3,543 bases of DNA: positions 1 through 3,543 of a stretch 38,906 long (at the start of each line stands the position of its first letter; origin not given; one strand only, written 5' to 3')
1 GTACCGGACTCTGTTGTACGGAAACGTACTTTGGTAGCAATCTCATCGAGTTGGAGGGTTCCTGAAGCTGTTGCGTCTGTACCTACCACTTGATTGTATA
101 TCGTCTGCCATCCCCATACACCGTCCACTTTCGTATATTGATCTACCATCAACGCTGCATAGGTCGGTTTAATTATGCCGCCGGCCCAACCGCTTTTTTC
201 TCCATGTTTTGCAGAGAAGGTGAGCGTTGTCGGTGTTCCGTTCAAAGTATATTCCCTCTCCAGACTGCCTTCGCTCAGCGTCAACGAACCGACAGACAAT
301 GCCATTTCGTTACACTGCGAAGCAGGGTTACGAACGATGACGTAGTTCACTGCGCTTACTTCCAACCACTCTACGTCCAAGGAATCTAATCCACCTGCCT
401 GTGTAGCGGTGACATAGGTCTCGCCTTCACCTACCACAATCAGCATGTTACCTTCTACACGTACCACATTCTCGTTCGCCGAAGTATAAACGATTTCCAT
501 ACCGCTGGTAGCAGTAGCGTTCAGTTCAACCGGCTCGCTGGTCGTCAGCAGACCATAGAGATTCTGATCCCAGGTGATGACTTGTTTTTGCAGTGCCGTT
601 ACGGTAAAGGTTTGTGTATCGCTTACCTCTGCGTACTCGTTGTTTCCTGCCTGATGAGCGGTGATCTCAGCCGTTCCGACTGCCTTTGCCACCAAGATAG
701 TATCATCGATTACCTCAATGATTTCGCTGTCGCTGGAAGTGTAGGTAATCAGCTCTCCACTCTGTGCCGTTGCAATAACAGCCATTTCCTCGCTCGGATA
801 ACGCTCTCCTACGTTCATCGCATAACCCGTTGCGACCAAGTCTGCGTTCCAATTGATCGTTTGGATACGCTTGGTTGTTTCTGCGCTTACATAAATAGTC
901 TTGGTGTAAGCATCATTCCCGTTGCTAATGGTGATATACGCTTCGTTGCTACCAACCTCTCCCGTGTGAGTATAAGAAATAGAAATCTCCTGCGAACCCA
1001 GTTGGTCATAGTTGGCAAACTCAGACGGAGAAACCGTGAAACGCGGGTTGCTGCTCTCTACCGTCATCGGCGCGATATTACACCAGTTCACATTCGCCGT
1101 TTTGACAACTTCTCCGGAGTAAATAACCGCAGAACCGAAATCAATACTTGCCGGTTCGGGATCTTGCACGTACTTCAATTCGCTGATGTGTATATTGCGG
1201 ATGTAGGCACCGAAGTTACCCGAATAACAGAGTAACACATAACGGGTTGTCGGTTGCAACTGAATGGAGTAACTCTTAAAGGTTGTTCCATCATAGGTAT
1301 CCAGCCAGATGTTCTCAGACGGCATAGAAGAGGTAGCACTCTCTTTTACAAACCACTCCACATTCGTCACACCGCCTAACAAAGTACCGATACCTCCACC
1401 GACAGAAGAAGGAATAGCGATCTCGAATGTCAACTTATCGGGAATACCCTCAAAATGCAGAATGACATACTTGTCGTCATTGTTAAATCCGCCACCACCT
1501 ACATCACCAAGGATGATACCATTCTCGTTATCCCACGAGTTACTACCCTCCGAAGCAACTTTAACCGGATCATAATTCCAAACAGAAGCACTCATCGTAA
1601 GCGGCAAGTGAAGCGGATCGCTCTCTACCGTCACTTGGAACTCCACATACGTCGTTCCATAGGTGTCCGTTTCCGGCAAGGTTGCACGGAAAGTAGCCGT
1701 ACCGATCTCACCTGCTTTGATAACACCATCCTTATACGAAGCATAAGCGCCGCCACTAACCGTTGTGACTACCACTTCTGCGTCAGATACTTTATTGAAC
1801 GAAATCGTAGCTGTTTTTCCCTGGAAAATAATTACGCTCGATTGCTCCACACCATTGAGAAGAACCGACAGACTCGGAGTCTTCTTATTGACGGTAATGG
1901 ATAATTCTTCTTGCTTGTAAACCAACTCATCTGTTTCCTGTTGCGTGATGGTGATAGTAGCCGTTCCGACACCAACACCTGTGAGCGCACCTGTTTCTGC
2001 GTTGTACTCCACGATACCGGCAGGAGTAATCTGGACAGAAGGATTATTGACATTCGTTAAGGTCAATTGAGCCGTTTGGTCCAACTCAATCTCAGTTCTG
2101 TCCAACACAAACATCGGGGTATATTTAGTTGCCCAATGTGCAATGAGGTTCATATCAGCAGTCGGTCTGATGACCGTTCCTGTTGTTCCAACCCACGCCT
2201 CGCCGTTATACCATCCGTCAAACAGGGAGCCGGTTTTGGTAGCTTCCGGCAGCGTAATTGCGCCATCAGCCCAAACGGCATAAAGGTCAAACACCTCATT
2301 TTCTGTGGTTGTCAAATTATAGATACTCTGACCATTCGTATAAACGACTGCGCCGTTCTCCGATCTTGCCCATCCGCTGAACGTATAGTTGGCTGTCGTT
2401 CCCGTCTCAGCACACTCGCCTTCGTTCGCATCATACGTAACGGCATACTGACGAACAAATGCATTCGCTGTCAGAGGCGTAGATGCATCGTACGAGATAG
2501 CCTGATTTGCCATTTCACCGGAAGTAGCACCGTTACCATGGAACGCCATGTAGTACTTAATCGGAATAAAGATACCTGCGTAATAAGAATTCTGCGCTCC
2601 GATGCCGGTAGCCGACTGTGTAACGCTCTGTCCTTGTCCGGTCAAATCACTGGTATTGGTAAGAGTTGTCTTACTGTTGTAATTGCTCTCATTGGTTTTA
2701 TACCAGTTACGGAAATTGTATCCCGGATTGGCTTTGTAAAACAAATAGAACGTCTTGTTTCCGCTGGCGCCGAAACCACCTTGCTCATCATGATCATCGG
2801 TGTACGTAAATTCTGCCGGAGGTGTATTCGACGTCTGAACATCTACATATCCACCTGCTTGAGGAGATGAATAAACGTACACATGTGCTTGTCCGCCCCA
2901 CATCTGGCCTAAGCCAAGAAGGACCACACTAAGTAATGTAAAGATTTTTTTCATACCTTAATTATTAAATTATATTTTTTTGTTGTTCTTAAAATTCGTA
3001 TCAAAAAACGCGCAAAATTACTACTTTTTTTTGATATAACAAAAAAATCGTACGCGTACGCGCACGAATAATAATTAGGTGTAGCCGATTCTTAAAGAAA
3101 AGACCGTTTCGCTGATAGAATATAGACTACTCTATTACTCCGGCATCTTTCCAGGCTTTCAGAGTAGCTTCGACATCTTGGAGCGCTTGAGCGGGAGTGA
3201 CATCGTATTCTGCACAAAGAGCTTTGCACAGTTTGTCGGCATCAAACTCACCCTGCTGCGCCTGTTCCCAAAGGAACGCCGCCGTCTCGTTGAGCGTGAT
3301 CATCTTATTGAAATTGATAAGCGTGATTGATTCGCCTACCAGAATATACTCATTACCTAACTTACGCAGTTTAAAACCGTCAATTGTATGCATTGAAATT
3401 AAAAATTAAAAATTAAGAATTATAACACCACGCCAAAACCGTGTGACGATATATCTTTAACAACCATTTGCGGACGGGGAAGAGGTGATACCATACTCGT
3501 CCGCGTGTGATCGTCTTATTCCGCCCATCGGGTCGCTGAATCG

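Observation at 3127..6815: Four-gene operon linking a T9SS metalloprotease to a small secreted protein, a signal-less SipW/Sec11-like peptidase and a PqqD-like recognition protein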

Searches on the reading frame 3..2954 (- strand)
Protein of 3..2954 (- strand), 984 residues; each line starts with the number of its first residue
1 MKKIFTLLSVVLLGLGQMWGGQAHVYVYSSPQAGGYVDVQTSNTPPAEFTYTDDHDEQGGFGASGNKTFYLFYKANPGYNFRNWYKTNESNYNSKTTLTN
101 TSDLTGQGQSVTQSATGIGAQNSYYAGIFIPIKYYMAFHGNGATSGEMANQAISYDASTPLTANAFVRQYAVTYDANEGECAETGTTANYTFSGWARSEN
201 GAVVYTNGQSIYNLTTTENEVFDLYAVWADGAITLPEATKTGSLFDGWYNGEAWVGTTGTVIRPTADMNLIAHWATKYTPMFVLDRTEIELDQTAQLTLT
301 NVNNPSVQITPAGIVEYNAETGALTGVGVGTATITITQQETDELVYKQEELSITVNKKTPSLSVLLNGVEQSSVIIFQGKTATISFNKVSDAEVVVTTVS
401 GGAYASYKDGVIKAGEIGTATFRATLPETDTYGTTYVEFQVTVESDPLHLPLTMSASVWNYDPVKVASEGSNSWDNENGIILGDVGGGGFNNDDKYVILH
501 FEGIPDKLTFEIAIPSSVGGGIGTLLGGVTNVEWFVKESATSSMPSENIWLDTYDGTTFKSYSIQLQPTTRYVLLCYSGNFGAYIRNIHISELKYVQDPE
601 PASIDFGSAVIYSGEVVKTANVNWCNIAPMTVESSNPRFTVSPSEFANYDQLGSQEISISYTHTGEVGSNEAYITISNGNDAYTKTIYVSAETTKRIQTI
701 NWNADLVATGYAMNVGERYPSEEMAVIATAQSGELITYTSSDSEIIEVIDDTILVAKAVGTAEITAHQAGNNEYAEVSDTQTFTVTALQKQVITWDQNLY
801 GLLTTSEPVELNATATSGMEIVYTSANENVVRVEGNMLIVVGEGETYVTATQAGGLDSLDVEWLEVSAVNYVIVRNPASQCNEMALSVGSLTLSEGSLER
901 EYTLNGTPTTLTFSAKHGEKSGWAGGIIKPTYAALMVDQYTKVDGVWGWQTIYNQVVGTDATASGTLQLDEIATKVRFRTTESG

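Call 60: search_protein_families(library=pfam, proteins=[window:3-2954:-], max_evalue=0.05)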
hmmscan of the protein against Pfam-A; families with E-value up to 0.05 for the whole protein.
window:3-2954:- (984 aa): 2 families
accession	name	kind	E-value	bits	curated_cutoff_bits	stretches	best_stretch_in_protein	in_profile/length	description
PF09479.16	Flg_new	-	9.7e-09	35.7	27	1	231-273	20-65/65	Listeria-Bacteroides repeat domain (List_Bact_rpt)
PF02368.24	Big_2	-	0.00023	21.5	22.8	0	728-766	26-66/79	Bacterial Ig-like domain (group 2)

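Call 64: search_protein_families(library=ncbifam, proteins=[window:3-2954:-], max_evalue=1)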
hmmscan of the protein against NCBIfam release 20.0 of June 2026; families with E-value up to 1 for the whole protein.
window:3-2954:- (984 aa): 3 families
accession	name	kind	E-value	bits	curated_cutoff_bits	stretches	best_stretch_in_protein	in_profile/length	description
NF033659.0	Shiga_Stx1B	exception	0.046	13.9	175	1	769-807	26-64/89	Shiga toxin Stx1 subunit B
NF041698.1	Shig_StxB_1c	exception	0.11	12.6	201.2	1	769-807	26-64/89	Shiga toxin Stx1c subunit B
NF041697.1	Shig_StxB_1a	exception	0.16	12.2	204.3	1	768-807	25-64/89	Shiga toxin Stx1a subunit B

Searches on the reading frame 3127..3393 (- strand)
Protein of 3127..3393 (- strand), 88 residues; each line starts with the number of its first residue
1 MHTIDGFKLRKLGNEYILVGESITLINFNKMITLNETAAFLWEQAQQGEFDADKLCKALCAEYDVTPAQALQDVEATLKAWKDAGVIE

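Call 3: search_protein_families(library=pfam, proteins=[window:3127-3393:-], max_evalue=1)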
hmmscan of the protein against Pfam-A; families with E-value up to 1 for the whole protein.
window:3127-3393:- (88 aa): 2 families
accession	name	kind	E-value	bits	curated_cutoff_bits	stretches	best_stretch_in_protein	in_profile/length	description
PF05402.18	PqqD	-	1.2e-17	64.4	23.4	1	29-87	10-67/67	Coenzyme PQQ synthesis protein D (PqqD)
PF22106.1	NGO1945_C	-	0.0005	20.9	27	1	31-81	41-92/93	NGO1945 C-terminal domain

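Call 4: search_protein_families(library=ncbifam, proteins=[window:3127-3393:-], max_evalue=1)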
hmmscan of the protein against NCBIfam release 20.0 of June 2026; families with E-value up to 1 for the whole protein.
window:3127-3393:- (88 aa): 7 families
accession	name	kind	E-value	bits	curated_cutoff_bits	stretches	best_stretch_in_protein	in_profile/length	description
NF033530.1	lasso_PqqD_Strm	exception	8.8e-06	25.9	70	1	33-87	25-78/78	lasso peptide biosynthesis PqqD family chaperone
TIGR04353.1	PqqD_rel_X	equivalog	3.8e-05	24.6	35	1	33-87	17-73/74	HPr-rel-A system PqqD family peptide chaperone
NF050145.1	RiPP_RRE_HvfC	equivalog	0.00066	19.6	142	1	31-87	178-234/237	HvfC family RiPP maturation protein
NF033536.1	lasso_PqqD_Bac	exception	0.0016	18.6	80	1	26-87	26-86/88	lasso peptide biosynthesis PqqD family chaperone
TIGR04302.1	geo_PqqD_fam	equivalog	0.012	16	100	1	13-87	29-100/102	GeoRSP system PqqD family peptide chaperone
NF038172.1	Lys_ox_CTQ_LodA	equivalog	0.043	12.1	600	1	22-58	379-415/684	CTQ-dependent lysine 6-oxidase LodA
TIGR04248.1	SCM_PqqD_rel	equivalog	0.046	13.9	100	1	31-86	26-80/84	SynChlorMet cassette protein ScmD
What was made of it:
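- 3127..3393 (-): 88-aa PqqD-family RiPP recognition element; the proposed leader-binding partner. The weaker NCBIfam hits are lasso B1 chaperones and the HPr-rel-A PqqD (calls 3, 4).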

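Call 98: search_solved_structures(query=window:3130-3393:-, max_evalue=1, show_alignments=2)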
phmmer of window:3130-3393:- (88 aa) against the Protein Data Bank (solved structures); distinct sequences matched with E-value up to 1: 3.
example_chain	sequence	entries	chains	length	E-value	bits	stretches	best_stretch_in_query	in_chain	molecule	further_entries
6jx3_B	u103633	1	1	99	0.14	15.9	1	33-86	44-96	TfuB1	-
3bes_R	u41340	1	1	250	0.15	15.8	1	39-68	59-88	Interferon-gamma binding protein C4R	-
1r75_A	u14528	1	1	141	0.63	13.8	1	25-82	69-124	hypothetical protein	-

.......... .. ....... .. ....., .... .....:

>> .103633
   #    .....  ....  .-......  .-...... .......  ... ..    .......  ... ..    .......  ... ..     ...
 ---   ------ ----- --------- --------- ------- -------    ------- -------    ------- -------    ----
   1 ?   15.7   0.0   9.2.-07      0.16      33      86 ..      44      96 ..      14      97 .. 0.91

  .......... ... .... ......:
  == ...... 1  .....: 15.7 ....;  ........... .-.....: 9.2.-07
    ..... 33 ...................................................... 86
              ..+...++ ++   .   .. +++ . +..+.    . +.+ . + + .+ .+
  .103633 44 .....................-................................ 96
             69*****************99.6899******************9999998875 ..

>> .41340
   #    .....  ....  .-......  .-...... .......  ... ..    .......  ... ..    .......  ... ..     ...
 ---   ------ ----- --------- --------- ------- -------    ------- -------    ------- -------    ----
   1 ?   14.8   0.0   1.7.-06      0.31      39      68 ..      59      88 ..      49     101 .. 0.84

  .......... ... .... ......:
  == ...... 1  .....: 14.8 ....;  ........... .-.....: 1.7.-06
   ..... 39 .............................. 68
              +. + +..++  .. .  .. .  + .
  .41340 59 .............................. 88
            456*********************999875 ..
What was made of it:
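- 3127..3393 (-): The best PDB sequence hit is the lasso RRE TfuB1, 6jx3_B, E 0.14 (call 98).
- Closest known: Split B1/B2 leader processing of lasso peptides, especially kinase-containing clusters. Same: The closest NCBIfam and PDB hits are lasso B1 proteins (calls 4, 98).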
